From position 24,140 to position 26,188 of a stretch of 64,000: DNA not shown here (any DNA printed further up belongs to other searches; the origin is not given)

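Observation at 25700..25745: kaiC has no stop codon before kaiB: a fusion, dual expression, or a one-base artefact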

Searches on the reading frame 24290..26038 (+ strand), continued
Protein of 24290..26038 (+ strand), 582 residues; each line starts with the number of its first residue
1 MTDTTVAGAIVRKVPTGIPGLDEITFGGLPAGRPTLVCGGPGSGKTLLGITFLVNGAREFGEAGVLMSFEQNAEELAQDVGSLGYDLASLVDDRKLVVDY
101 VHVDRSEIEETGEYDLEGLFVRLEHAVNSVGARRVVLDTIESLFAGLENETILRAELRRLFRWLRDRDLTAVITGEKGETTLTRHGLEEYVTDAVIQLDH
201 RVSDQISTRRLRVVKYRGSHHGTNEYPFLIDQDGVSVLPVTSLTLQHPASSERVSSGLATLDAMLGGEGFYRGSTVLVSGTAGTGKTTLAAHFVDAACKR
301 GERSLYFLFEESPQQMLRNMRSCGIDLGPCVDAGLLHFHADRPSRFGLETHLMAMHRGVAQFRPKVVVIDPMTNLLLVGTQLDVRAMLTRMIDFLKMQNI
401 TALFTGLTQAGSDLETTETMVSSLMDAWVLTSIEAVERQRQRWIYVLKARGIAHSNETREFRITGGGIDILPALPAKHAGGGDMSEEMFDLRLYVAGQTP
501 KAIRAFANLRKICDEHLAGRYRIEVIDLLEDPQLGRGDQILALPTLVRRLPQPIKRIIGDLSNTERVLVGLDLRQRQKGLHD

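Call 7: find_homologous_proteins(query=window:24290-26038:+, max_evalue=1e-10)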
Query window:24290-26038:+ (582 aa): 8000 proteins with E <= 1e-10 among 8000 candidates; the best 120 are listed.
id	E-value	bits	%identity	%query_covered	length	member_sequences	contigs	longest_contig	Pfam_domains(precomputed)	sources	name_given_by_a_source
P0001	2.9e-297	1005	95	82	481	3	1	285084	PF06745.20,PF03796.22,PF24883.3,PF23442.2,PF13401.13,PF09848.16,PF00154.28,PF13481.13,PF20720.4,PF13191.13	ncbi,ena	-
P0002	1.2e-287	973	91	82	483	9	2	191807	PF06745.20,PF03796.22,PF13245.13,PF23442.2,PF13401.13,PF00154.28,PF13191.13,PF24883.3,PF05729.19,PF09848.16,PF13481.13,PF20720.4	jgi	jgi:circadian clock protein KaiC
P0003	4.5e-268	909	87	81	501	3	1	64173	PF06745.20,PF03796.22,PF13245.13,PF23442.2,PF13401.13,PF00154.28,PF13191.13,PF24883.3,PF05729.19,PF09848.16,PF13481.13,PF20720.4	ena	-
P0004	7.0e-265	898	84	82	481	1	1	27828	PF06745.20,PF03796.22,PF24883.3,PF13245.13,PF23442.2,PF13401.13,PF09848.16,PF00154.28,PF13481.13,PF20720.4,PF13191.13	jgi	jgi:circadian clock protein KaiC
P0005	1.6e-263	893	84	82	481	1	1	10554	PF06745.20,PF03796.22,PF13245.13,PF23442.2,PF13401.13,PF00154.28,PF13191.13,PF24883.3,PF05729.19,PF09848.16,PF13481.13,PF20720.4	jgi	jgi:circadian clock protein KaiC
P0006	5.0e-261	885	83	82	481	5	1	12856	PF06745.20,PF03796.22,PF13245.13,PF23442.2,PF13401.13,PF00154.28,PF13191.13,PF24883.3,PF05729.19,PF09848.16,PF13481.13,PF20720.4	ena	-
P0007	1.2e-255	867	81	82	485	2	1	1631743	PF06745.20,PF03796.22,PF13245.13,PF23442.2,PF13401.13,PF00154.28,PF13191.13,PF24883.3,PF05729.19,PF13521.13,PF09848.16,PF13481.13,PF20720.4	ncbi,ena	-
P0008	3.7e-254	863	82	81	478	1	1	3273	PF06745.20,PF07088.17,PF03796.22,PF23442.2,PF13401.13,PF09848.16,PF00154.28,PF13481.13,PF20720.4,PF13191.13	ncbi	ncbi:MAG TPA: circadian clock protein KaiC [Rhodothermales bacterium]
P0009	4.1e-254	862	81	82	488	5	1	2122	PF06745.20,PF03796.22,PF24883.3,PF05729.19,PF23442.2,PF13401.13,PF09848.16,PF00154.28,PF13481.13,PF13191.13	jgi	jgi:circadian clock protein KaiC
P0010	5.2e-254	862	83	81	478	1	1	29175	PF06745.20,PF03796.22,PF13245.13,PF23442.2,PF13401.13,PF00154.28,PF13191.13,PF24883.3,PF05729.19,PF09848.16,PF13481.13,PF20720.4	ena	-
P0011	9.3e-252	855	80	83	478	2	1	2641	PF06745.20,PF03796.22,PF24883.3,PF05729.19,PF23442.2,PF13401.13,PF09848.16,PF00154.28,PF13481.13,PF20720.4,PF13191.13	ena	-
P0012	1.4e-251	854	80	83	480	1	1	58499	PF06745.20,PF03796.22,PF23442.2,PF13401.13,PF00154.28,PF13191.13,PF01695.24,PF13479.13,PF24883.3,PF05729.19,PF13521.13,PF09848.16,PF13481.13,PF20720.4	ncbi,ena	-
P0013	1.1e-250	851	80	83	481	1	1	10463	PF06745.20,PF07088.17,PF03796.22,PF23442.2,PF13401.13,PF09848.16,PF00154.28,PF13481.13,PF20720.4,PF13191.13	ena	-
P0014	3.5e-249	846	80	81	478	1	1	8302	PF06745.20,PF03796.22,PF24883.3,PF13245.13,PF23442.2,PF13401.13,PF09848.16,PF00154.28,PF13481.13,PF20720.4,PF13191.13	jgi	-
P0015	7.9e-249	845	81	81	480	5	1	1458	PF06745.20,PF03796.22,PF13245.13,PF23442.2,PF13401.13,PF00154.28,PF13191.13,PF24883.3,PF05729.19,PF09848.16,PF13481.13,PF20720.4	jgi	jgi:circadian clock protein KaiC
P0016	1.0e-248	845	81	81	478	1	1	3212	PF06745.20,PF03796.22,PF13245.13,PF23442.2,PF13401.13,PF00154.28,PF13191.13,PF07088.17,PF24883.3,PF05729.19,PF09848.16,PF13481.13,PF20720.4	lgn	-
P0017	3.4e-247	840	79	81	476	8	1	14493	PF06745.20,PF03796.22,PF24883.3,PF23442.2,PF00154.28,PF13481.13,PF13191.13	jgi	jgi:circadian clock protein KaiC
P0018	1.0e-244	831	77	83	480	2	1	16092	PF06745.20,PF01695.24,PF03796.22,PF24883.3,PF23442.2,PF13401.13,PF13481.13,PF13191.13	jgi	jgi:circadian clock protein KaiC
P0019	1.2e-244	831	79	81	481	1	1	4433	PF06745.20,PF03796.22,PF13245.13,PF23442.2,PF13401.13,PF00154.28,PF13191.13,PF01695.24,PF24883.3,PF13521.13,PF09848.16,PF13481.13,PF20720.4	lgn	-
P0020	1.9e-244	830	77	82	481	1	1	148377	PF06745.20,PF03796.22,PF23442.2,PF13401.13,PF00154.28,PF13191.13,PF01695.24,PF24883.3,PF05729.19,PF13521.13,PF09848.16,PF13481.13,PF20720.4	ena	-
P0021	7.8e-244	828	79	80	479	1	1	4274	PF06745.20,PF03796.22,PF24883.3,PF13245.13,PF23442.2,PF13401.13,PF09848.16,PF00154.28,PF13481.13,PF20720.4,PF13191.13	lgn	-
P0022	8.4e-244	828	77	83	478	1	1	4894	PF06745.20,PF03796.22,PF23442.2,PF13401.13,PF00154.28,PF13191.13,PF07088.17,PF24883.3,PF05729.19,PF09848.16,PF13481.13,PF20720.4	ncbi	-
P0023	1.1e-243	828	76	82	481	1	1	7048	PF06745.20,PF03796.22,PF24883.3,PF13245.13,PF05729.19,PF23442.2,PF13401.13,PF00154.28,PF13481.13,PF20720.4,PF13191.13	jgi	jgi:circadian clock protein KaiC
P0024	3.5e-243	826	78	81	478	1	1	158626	PF06745.20,PF01695.24,PF03796.22,PF24883.3,PF23442.2,PF13401.13,PF09848.16,PF13481.13,PF20720.4,PF13191.13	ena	-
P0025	8.0e-243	825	79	81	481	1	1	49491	PF06745.20,PF03796.22,PF13245.13,PF23442.2,PF13401.13,PF00154.28,PF13191.13,PF01695.24,PF24883.3,PF05729.19,PF13521.13,PF13481.13,PF20720.4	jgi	jgi:circadian clock protein KaiC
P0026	5.6e-242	822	78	81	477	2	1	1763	PF06745.20,PF03796.22,PF24883.3,PF13245.13,PF23442.2,PF13401.13,PF00154.28,PF13481.13,PF20720.4,PF13191.13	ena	-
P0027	2.6e-241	820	77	83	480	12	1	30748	PF06745.20,PF01695.24,PF03796.22,PF24883.3,PF23442.2,PF13401.13,PF09848.16,PF13481.13,PF13191.13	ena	-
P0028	7.5e-241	819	75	82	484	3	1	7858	PF06745.20,PF03796.22,PF14417.13,PF13245.13,PF23442.2,PF13401.13,PF00154.28,PF13191.13,PF24883.3,PF05729.19,PF09848.16,PF13481.13,PF20720.4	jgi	jgi:circadian clock protein KaiC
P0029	9.2e-241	818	79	80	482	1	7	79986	PF06745.20,PF03796.22,PF14417.13,PF13245.13,PF23442.2,PF13401.13,PF00154.28,PF13191.13,PF24883.3,PF05729.19,PF13481.13,PF20720.4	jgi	jgi:circadian clock protein KaiC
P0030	1.0e-240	818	79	80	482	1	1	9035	PF06745.20,PF03796.22,PF24883.3,PF13245.13,PF05729.19,PF23442.2,PF13401.13,PF00154.28,PF13481.13,PF20720.4,PF13191.13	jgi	jgi:circadian clock protein KaiC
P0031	1.2e-240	818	77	81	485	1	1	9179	PF06745.20,PF03796.22,PF13245.13,PF23442.2,PF13401.13,PF00154.28,PF13191.13,PF01695.24,PF24883.3,PF05729.19,PF13481.13,PF20720.4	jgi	jgi:circadian clock protein KaiC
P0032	1.5e-240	818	76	82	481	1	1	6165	PF06745.20,PF03796.22,PF13245.13,PF23442.2,PF13401.13,PF13238.13,PF00154.28,PF13191.13,PF01695.24,PF13479.13,PF24883.3,PF05729.19,PF13521.13,PF09848.16,PF13481.13,PF20720.4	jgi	jgi:circadian clock protein KaiC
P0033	1.6e-240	818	66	97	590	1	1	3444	PF07689.19,PF06745.20,PF03796.22,PF23442.2,PF13401.13,PF13481.13,PF13191.13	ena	-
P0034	1.7e-240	817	79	79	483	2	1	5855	PF06745.20,PF01695.24,PF03796.22,PF24883.3,PF23442.2,PF13401.13,PF00154.28,PF13481.13,PF20720.4,PF13191.13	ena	-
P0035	2.3e-240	817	77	79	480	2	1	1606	PF06745.20,PF03796.22,PF13245.13,PF23442.2,PF13401.13,PF00154.28,PF13191.13,PF07088.17,PF24883.3,PF09848.16,PF13481.13,PF20720.4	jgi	jgi:circadian clock protein KaiC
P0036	2.6e-240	817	76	82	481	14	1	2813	PF06745.20,PF01695.24,PF03796.22,PF24883.3,PF13245.13,PF23442.2,PF13401.13,PF13481.13,PF13191.13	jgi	-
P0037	3.0e-240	817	78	79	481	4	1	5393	PF06745.20,PF07088.17,PF03796.22,PF24883.3,PF23442.2,PF13401.13,PF09848.16,PF13481.13,PF20720.4,PF13191.13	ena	-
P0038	3.7e-240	816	77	81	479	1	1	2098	PF06745.20,PF03796.22,PF24883.3,PF23442.2,PF13401.13,PF13481.13,PF13191.13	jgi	-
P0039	3.9e-240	816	76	82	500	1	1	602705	PF06745.20,PF03796.22,PF13245.13,PF23442.2,PF13401.13,PF00154.28,PF13191.13,PF01695.24,PF24883.3,PF05729.19,PF09848.16,PF13481.13,PF20720.4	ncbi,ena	-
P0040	4.9e-240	816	78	82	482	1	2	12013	PF06745.20,PF03796.22,PF14417.13,PF24883.3,PF05729.19,PF23442.2,PF13401.13,PF00154.28,PF13481.13,PF13191.13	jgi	jgi:circadian clock protein KaiC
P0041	5.2e-240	816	79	79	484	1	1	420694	PF06745.20,PF01695.24,PF03796.22,PF24883.3,PF13245.13,PF23442.2,PF13401.13,PF09848.16,PF00154.28,PF13481.13,PF13191.13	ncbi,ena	-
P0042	8.4e-240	815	77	82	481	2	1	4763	PF06745.20,PF03796.22,PF24883.3,PF23442.2,PF13401.13,PF09848.16,PF13481.13,PF20720.4,PF13191.13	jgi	jgi:circadian clock protein KaiC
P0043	1.2e-239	815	76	83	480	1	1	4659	PF06745.20,PF03796.22,PF13245.13,PF23442.2,PF13401.13,PF00154.28,PF13191.13,PF01695.24,PF24883.3,PF05729.19,PF09848.16,PF13481.13,PF20720.4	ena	-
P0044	1.8e-239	814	76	83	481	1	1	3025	PF06745.20,PF03796.22,PF13245.13,PF23442.2,PF13401.13,PF00154.28,PF13191.13,PF07088.17,PF24883.3,PF05729.19,PF09848.16,PF13481.13,PF20720.4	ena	-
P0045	1.9e-239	814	76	83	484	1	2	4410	PF06745.20,PF03796.22,PF13245.13,PF23442.2,PF13401.13,PF00154.28,PF13191.13,PF01695.24,PF24883.3,PF05729.19,PF13521.13,PF09848.16,PF13481.13,PF20720.4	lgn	-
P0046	2.0e-239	814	77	81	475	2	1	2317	PF06745.20,PF03796.22,PF24883.3,PF05729.19,PF23442.2,PF13401.13,PF13481.13,PF20720.4,PF13191.13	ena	-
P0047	2.4e-239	814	78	80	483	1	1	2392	PF06745.20,PF01695.24,PF03796.22,PF24883.3,PF23442.2,PF13401.13,PF00154.28,PF13481.13,PF20720.4,PF13191.13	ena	-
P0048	3.1e-239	813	77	81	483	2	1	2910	PF06745.20,PF03796.22,PF13245.13,PF23442.2,PF13401.13,PF00154.28,PF13191.13,PF07088.17,PF24883.3,PF05729.19,PF09848.16,PF13481.13,PF20720.4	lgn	-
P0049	3.3e-239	813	78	80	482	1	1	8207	PF06745.20,PF03796.22,PF14417.13,PF13245.13,PF23442.2,PF13401.13,PF00154.28,PF13191.13,PF24883.3,PF05729.19,PF13481.13,PF20720.4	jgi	jgi:circadian clock protein KaiC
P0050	3.9e-239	813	76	83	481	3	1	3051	PF06745.20,PF03796.22,PF13245.13,PF23442.2,PF13401.13,PF00154.28,PF13191.13,PF01695.24,PF24883.3,PF05729.19,PF13481.13,PF20720.4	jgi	jgi:circadian clock protein KaiC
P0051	5.4e-239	813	79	80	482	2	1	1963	PF06745.20,PF03796.22,PF13245.13,PF23442.2,PF13401.13,PF00154.28,PF13191.13,PF07088.17,PF24883.3,PF05729.19,PF13481.13,PF20720.4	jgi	jgi:circadian clock protein KaiC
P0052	5.7e-239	812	77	80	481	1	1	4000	PF06745.20,PF03796.22,PF14417.13,PF24883.3,PF13245.13,PF23442.2,PF13401.13,PF00154.28,PF13481.13,PF20720.4,PF13191.13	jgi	jgi:circadian clock protein KaiC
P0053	8.8e-239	812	77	81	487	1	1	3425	PF06745.20,PF03796.22,PF13245.13,PF23442.2,PF13401.13,PF00154.28,PF13191.13,PF13479.13,PF24883.3,PF05729.19,PF13521.13,PF09848.16,PF13481.13,PF20720.4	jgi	jgi:circadian clock protein KaiC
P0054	9.0e-239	812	77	81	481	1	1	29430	PF06745.20,PF03796.22,PF14417.13,PF13245.13,PF23442.2,PF13401.13,PF00154.28,PF13191.13,PF24883.3,PF05729.19,PF09848.16,PF13481.13,PF20720.4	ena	-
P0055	1.2e-238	811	77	83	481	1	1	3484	PF06745.20,PF03796.22,PF24883.3,PF13245.13,PF05729.19,PF23442.2,PF13401.13,PF00154.28,PF13481.13,PF20720.4,PF13191.13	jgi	jgi:circadian clock protein KaiC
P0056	2.0e-238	811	77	81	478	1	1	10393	PF06745.20,PF03796.22,PF00006.32,PF23442.2,PF13401.13,PF00154.28,PF13191.13,PF07088.17,PF01695.24,PF13479.13,PF24883.3,PF05729.19,PF13521.13,PF09848.16,PF13481.13,PF20720.4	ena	-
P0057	3.9e-238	810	76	81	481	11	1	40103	PF06745.20,PF03796.22,PF23442.2,PF13401.13,PF00154.28,PF13191.13,PF01695.24,PF13479.13,PF24883.3,PF05729.19,PF13481.13,PF20720.4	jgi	jgi:circadian clock protein KaiC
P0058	9.8e-238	808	75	82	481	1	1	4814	PF06745.20,PF03796.22,PF13245.13,PF23442.2,PF13401.13,PF00154.28,PF13191.13,PF01695.24,PF13479.13,PF24883.3,PF05729.19,PF13521.13,PF09848.16,PF13481.13,PF20720.4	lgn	-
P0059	1.5e-237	808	75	83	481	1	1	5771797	PF06745.20,PF03796.22,PF24883.3,PF13245.13,PF23442.2,PF13401.13,PF09848.16,PF00154.28,PF13481.13,PF20720.4,PF13191.13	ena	-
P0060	2.9e-237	807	75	82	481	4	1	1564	PF06745.20,PF03796.22,PF13245.13,PF23442.2,PF13401.13,PF00154.28,PF13191.13,PF01695.24,PF24883.3,PF05729.19,PF09848.16,PF13481.13,PF20720.4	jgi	-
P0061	3.5e-237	807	78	81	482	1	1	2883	PF06745.20,PF03796.22,PF24883.3,PF13245.13,PF05729.19,PF23442.2,PF13401.13,PF00154.28,PF13481.13,PF20720.4,PF13191.13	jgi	jgi:circadian clock protein KaiC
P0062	4.0e-237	806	77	83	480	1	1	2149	PF06745.20,PF03796.22,PF13245.13,PF23442.2,PF13401.13,PF00154.28,PF13191.13,PF24883.3,PF05729.19,PF09848.16,PF13481.13,PF20720.4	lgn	-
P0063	4.7e-237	806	78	80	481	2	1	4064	PF06745.20,PF01695.24,PF03796.22,PF24883.3,PF23442.2,PF13401.13,PF00154.28,PF13481.13,PF13191.13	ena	-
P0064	5.4e-237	806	74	83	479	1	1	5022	PF06745.20,PF03796.22,PF13245.13,PF23442.2,PF13401.13,PF00154.28,PF13191.13,PF01695.24,PF24883.3,PF05729.19,PF13481.13,PF20720.4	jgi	jgi:circadian clock protein KaiC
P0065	1.0e-236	805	76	83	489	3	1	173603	PF06745.20,PF03796.22,PF13245.13,PF23442.2,PF00004.36,PF13401.13,PF00154.28,PF13191.13,PF24883.3,PF05729.19,PF13481.13,PF20720.4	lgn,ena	-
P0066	1.2e-236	805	76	82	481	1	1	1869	PF06745.20,PF03796.22,PF13245.13,PF23442.2,PF13401.13,PF00154.28,PF13191.13,PF01695.24,PF24883.3,PF05729.19,PF13521.13,PF09848.16,PF13481.13,PF20720.4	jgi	jgi:circadian clock protein KaiC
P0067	1.4e-236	805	78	79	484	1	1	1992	PF06745.20,PF03796.22,PF24883.3,PF13245.13,PF05729.19,PF23442.2,PF13401.13,PF09848.16,PF00154.28,PF13481.13,PF13191.13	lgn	-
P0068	1.7e-236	804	75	81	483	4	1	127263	PF06745.20,PF03796.22,PF13245.13,PF23442.2,PF13401.13,PF00154.28,PF13191.13,PF01695.24,PF24883.3,PF05729.19,PF13521.13,PF09848.16,PF13481.13,PF20720.4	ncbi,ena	-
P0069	2.0e-236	804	75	82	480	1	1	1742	PF06745.20,PF01695.24,PF03796.22,PF24883.3,PF23442.2,PF13401.13,PF00154.28,PF13481.13,PF20720.4,PF13191.13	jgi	jgi:circadian clock protein KaiC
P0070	4.4e-236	803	76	81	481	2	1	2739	PF06745.20,PF03796.22,PF23442.2,PF13401.13,PF13191.13,PF07088.17,PF01695.24,PF24883.3,PF05729.19,PF13521.13,PF09848.16,PF13481.13,PF20720.4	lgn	-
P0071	1.0e-235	802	74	81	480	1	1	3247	PF06745.20,PF03796.22,PF13245.13,PF23442.2,PF13401.13,PF00154.28,PF13191.13,PF07088.17,PF01695.24,PF24883.3,PF05729.19,PF13481.13,PF20720.4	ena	-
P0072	2.1e-235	801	77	79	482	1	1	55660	PF06745.20,PF03796.22,PF14417.13,PF13245.13,PF23442.2,PF13401.13,PF00154.28,PF13191.13,PF24883.3,PF05729.19,PF13481.13,PF20720.4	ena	-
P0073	5.2e-235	799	74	81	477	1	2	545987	PF06745.20,PF03796.22,PF13245.13,PF23442.2,PF13401.13,PF00154.28,PF13191.13,PF13479.13,PF24883.3,PF05729.19,PF09848.16,PF13481.13,PF20720.4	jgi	jgi:circadian clock protein KaiC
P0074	1.0e-234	798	76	81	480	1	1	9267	PF06745.20,PF03796.22,PF24883.3,PF13245.13,PF05729.19,PF23442.2,PF13401.13,PF00154.28,PF13481.13,PF20720.4,PF13191.13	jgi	jgi:circadian clock protein KaiC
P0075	1.1e-234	798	76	81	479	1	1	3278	PF06745.20,PF03796.22,PF13245.13,PF23442.2,PF13401.13,PF00154.28,PF13191.13,PF01695.24,PF24883.3,PF05729.19,PF09848.16,PF13481.13,PF20720.4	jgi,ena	-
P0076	1.6e-234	798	76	82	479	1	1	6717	PF06745.20,PF01695.24,PF03796.22,PF24883.3,PF23442.2,PF13401.13,PF00154.28,PF13481.13,PF13191.13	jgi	jgi:circadian clock protein KaiC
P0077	3.1e-234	797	76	79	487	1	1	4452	PF06745.20,PF03796.22,PF13245.13,PF23442.2,PF13401.13,PF00154.28,PF13191.13,PF01695.24,PF13479.13,PF24883.3,PF05729.19,PF13521.13,PF09848.16,PF13481.13,PF20720.4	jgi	-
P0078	6.7e-234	796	76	79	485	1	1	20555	PF06745.20,PF03796.22,PF13245.13,PF23442.2,PF13401.13,PF00154.28,PF13191.13,PF01695.24,PF13479.13,PF24883.3,PF13481.13,PF20720.4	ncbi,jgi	jgi:circadian clock protein KaiC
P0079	6.8e-234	796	74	81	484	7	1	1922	PF06745.20,PF03796.22,PF13245.13,PF23442.2,PF13401.13,PF00154.28,PF13191.13,PF01695.24,PF24883.3,PF05729.19,PF13521.13,PF09848.16,PF13481.13,PF20720.4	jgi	jgi:circadian clock protein KaiC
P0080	8.8e-234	795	76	79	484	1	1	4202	PF06745.20,PF03796.22,PF24883.3,PF05625.18,PF23442.2,PF13401.13,PF09848.16,PF00154.28,PF13481.13,PF20720.4,PF13191.13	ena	-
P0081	8.9e-234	795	63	79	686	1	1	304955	PF07689.19,PF06745.20,PF00270.36,PF03796.22,PF24883.3,PF23442.2,PF13401.13,PF00154.28,PF13481.13,PF20720.4,PF13191.13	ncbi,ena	-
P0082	1.0e-233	795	76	81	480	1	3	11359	PF06745.20,PF03796.22,PF24883.3,PF13245.13,PF23442.2,PF13401.13,PF09848.16,PF00154.28,PF13481.13,PF20720.4,PF13191.13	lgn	-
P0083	1.1e-233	795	77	80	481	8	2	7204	PF06745.20,PF03796.22,PF24883.3,PF23442.2,PF13401.13,PF00154.28,PF13481.13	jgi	jgi:circadian clock protein KaiC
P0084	1.3e-233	795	75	82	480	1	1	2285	PF06745.20,PF03796.22,PF13245.13,PF23442.2,PF13401.13,PF00154.28,PF13191.13,PF01695.24,PF24883.3,PF09848.16,PF13481.13,PF20720.4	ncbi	-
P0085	2.3e-233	794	75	81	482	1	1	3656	PF06745.20,PF03796.22,PF23442.2,PF13401.13,PF00154.28,PF13191.13,PF24883.3,PF05729.19,PF13521.13,PF09848.16,PF13481.13,PF20720.4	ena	-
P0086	2.8e-233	794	74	82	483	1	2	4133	PF06745.20,PF03796.22,PF13245.13,PF23442.2,PF13401.13,PF00154.28,PF13191.13,PF24883.3,PF13521.13,PF09848.16,PF13481.13,PF20720.4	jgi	jgi:circadian clock protein KaiC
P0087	4.0e-233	793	74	82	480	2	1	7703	PF06745.20,PF03796.22,PF13245.13,PF23442.2,PF13401.13,PF00154.28,PF13191.13,PF01695.24,PF24883.3,PF05729.19,PF13521.13,PF13481.13,PF20720.4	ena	-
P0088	5.6e-233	793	74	82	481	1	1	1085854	PF06745.20,PF01695.24,PF13479.13,PF03796.22,PF24883.3,PF23442.2,PF13401.13,PF00154.28,PF13481.13,PF20720.4,PF13191.13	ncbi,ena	-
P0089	7.0e-233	792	76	80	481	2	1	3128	PF06745.20,PF03796.22,PF14417.13,PF24883.3,PF23442.2,PF13401.13,PF00154.28,PF13481.13,PF13191.13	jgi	jgi:circadian clock protein KaiC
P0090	7.3e-233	792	75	81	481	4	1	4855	PF06745.20,PF03796.22,PF23442.2,PF13401.13,PF00154.28,PF13191.13,PF01695.24,PF24883.3,PF05729.19,PF09848.16,PF13481.13,PF20720.4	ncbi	-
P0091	1.5e-232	791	74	81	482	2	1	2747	PF06745.20,PF01695.24,PF03796.22,PF24883.3,PF13245.13,PF23442.2,PF13401.13,PF09848.16,PF13481.13,PF13191.13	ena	-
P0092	1.8e-232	791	74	81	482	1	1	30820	PF06745.20,PF03796.22,PF13245.13,PF23442.2,PF13401.13,PF00154.28,PF13191.13,PF07088.17,PF13479.13,PF24883.3,PF05729.19,PF13481.13,PF20720.4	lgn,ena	-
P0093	2.6e-232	790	73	82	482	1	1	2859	PF06745.20,PF03796.22,PF13245.13,PF23442.2,PF13401.13,PF00154.28,PF13191.13,PF24883.3,PF05729.19,PF13521.13,PF09848.16,PF13481.13,PF20720.4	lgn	-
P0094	2.7e-232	790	76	83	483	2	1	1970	PF06745.20,PF03796.22,PF23442.2,PF13401.13,PF00154.28,PF13191.13,PF24883.3,PF05729.19,PF13521.13,PF09848.16,PF13481.13,PF20720.4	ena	-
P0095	3.3e-232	790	73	80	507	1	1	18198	PF06745.20,PF07088.17,PF03796.22,PF13245.13,PF13401.13,PF00154.28,PF13481.13,PF13191.13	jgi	jgi:circadian clock protein KaiC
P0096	4.1e-232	790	74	80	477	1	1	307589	PF06745.20,PF13479.13,PF03796.22,PF24883.3,PF05729.19,PF23442.2,PF13401.13,PF00154.28,PF13481.13,PF20720.4,PF13191.13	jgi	jgi:circadian clock protein KaiC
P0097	6.3e-232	789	74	80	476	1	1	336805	PF06745.20,PF01695.24,PF03796.22,PF24883.3,PF23442.2,PF13401.13,PF00154.28,PF13481.13,PF20720.4,PF13191.13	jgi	jgi:circadian clock protein KaiC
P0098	7.4e-232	789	75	81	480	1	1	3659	PF06745.20,PF03796.22,PF13245.13,PF23442.2,PF13401.13,PF00154.28,PF13191.13,PF01695.24,PF24883.3,PF05729.19,PF09848.16,PF13481.13,PF20720.4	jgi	jgi:circadian clock protein KaiC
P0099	8.5e-232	789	76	80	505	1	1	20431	PF06745.20,PF03796.22,PF13401.13,PF00154.28,PF13481.13,PF13191.13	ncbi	-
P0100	1.3e-231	788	74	80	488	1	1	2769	PF06745.20,PF03796.22,PF05729.19,PF23442.2,PF13401.13,PF00154.28,PF13481.13,PF20720.4,PF13191.13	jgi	-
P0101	1.5e-231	788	73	80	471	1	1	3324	PF06745.20,PF03796.22,PF13245.13,PF23442.2,PF13401.13,PF00154.28,PF13191.13,PF01695.24,PF24883.3,PF09848.16,PF13481.13,PF20720.4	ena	-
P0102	2.0e-231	788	73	82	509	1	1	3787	PF06745.20,PF03796.22,PF23442.2,PF13401.13,PF09848.16,PF00154.28,PF13481.13,PF20720.4,PF13191.13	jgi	jgi:circadian clock protein KaiC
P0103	2.6e-231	787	74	82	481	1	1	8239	PF06745.20,PF03796.22,PF13245.13,PF23442.2,PF13401.13,PF00154.28,PF13191.13,PF01695.24,PF05729.19,PF09848.16,PF13481.13,PF20720.4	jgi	jgi:circadian clock protein KaiC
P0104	5.0e-231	786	75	80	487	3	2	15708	PF06745.20,PF03796.22,PF05729.19,PF23442.2,PF13401.13,PF00154.28,PF13481.13,PF20720.4,PF13191.13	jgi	jgi:circadian clock protein KaiC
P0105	1.2e-230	785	74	80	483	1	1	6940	PF06745.20,PF03796.22,PF24883.3,PF13245.13,PF05729.19,PF23442.2,PF13401.13,PF09848.16,PF00154.28,PF13481.13,PF13191.13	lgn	-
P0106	1.3e-230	785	73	83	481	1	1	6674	PF06745.20,PF03796.22,PF24883.3,PF13245.13,PF23442.2,PF13401.13,PF09848.16,PF00154.28,PF13481.13,PF20720.4,PF13191.13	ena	-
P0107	2.6e-230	784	74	80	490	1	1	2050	PF06745.20,PF03796.22,PF24883.3,PF23442.2,PF13401.13,PF09848.16,PF00154.28,PF13481.13,PF20720.4,PF13191.13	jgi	jgi:circadian clock protein KaiC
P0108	4.1e-230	783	73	83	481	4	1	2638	PF06745.20,PF03796.22,PF24883.3,PF05729.19,PF23442.2,PF13401.13,PF09848.16,PF00154.28,PF13481.13,PF20720.4,PF13191.13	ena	-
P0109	7.7e-230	782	75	80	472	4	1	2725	PF06745.20,PF03796.22,PF23442.2,PF13401.13,PF00154.28,PF13481.13,PF20720.4,PF13191.13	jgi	jgi:circadian clock protein KaiC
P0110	9.4e-230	782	74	79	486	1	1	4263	PF06745.20,PF07088.17,PF03796.22,PF24883.3,PF13245.13,PF23442.2,PF13401.13,PF00154.28,PF13481.13,PF13191.13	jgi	jgi:circadian clock protein KaiC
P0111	1.3e-229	782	73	80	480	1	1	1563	PF06745.20,PF03796.22,PF13245.13,PF23442.2,PF13401.13,PF13238.13,PF00154.28,PF13191.13,PF01695.24,PF13479.13,PF24883.3,PF13521.13,PF09848.16,PF13481.13,PF20720.4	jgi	-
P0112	1.5e-229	781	75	79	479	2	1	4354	PF06745.20,PF03796.22,PF13245.13,PF23442.2,PF13401.13,PF00154.28,PF13191.13,PF01695.24,PF24883.3,PF05729.19,PF13481.13,PF20720.4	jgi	jgi:circadian clock protein KaiC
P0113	1.7e-229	781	75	81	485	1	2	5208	PF06745.20,PF03796.22,PF24883.3,PF13245.13,PF23442.2,PF13401.13,PF09848.16,PF00154.28,PF13481.13,PF20720.4,PF13191.13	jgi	jgi:circadian clock protein KaiC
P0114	2.1e-229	781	74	82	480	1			PF06745.20,PF03796.22,PF23442.2,PF13401.13,PF00154.28,PF13191.13,PF01695.24,PF24883.3,PF05729.19,PF09848.16,PF13481.13,PF20720.4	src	-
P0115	7.7e-229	779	75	79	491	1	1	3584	PF06745.20,PF03796.22,PF13245.13,PF23442.2,PF13401.13,PF00154.28,PF13191.13,PF01695.24,PF24883.3,PF13521.13,PF13481.13,PF20720.4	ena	-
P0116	1.2e-228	778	73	81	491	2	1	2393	PF06745.20,PF03796.22,PF23442.2,PF13401.13,PF00154.28,PF13191.13,PF01695.24,PF24883.3,PF05729.19,PF09848.16,PF13481.13,PF20720.4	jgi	-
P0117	1.4e-228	778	74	80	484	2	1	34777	PF06745.20,PF01695.24,PF03796.22,PF24883.3,PF23442.2,PF13401.13,PF00154.28,PF13481.13,PF20720.4,PF13191.13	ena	-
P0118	2.9e-227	774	72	84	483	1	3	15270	PF06745.20,PF03796.22,PF13245.13,PF23442.2,PF13401.13,PF00154.28,PF13191.13,PF01695.24,PF24883.3,PF05729.19,PF13521.13,PF09848.16,PF13481.13,PF20720.4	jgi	jgi:circadian clock protein KaiC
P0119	4.4e-227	773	73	83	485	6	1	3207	PF06745.20,PF03796.22,PF13245.13,PF23442.2,PF13401.13,PF00154.28,PF13191.13,PF07088.17,PF01695.24,PF13479.13,PF24883.3,PF05729.19,PF09848.16,PF13481.13,PF20720.4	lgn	-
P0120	9.1e-227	772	75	81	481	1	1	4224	PF06745.20,PF03796.22,PF24883.3,PF13245.13,PF05729.19,PF23442.2,PF13401.13,PF09848.16,PF00154.28,PF13481.13,PF13191.13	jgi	-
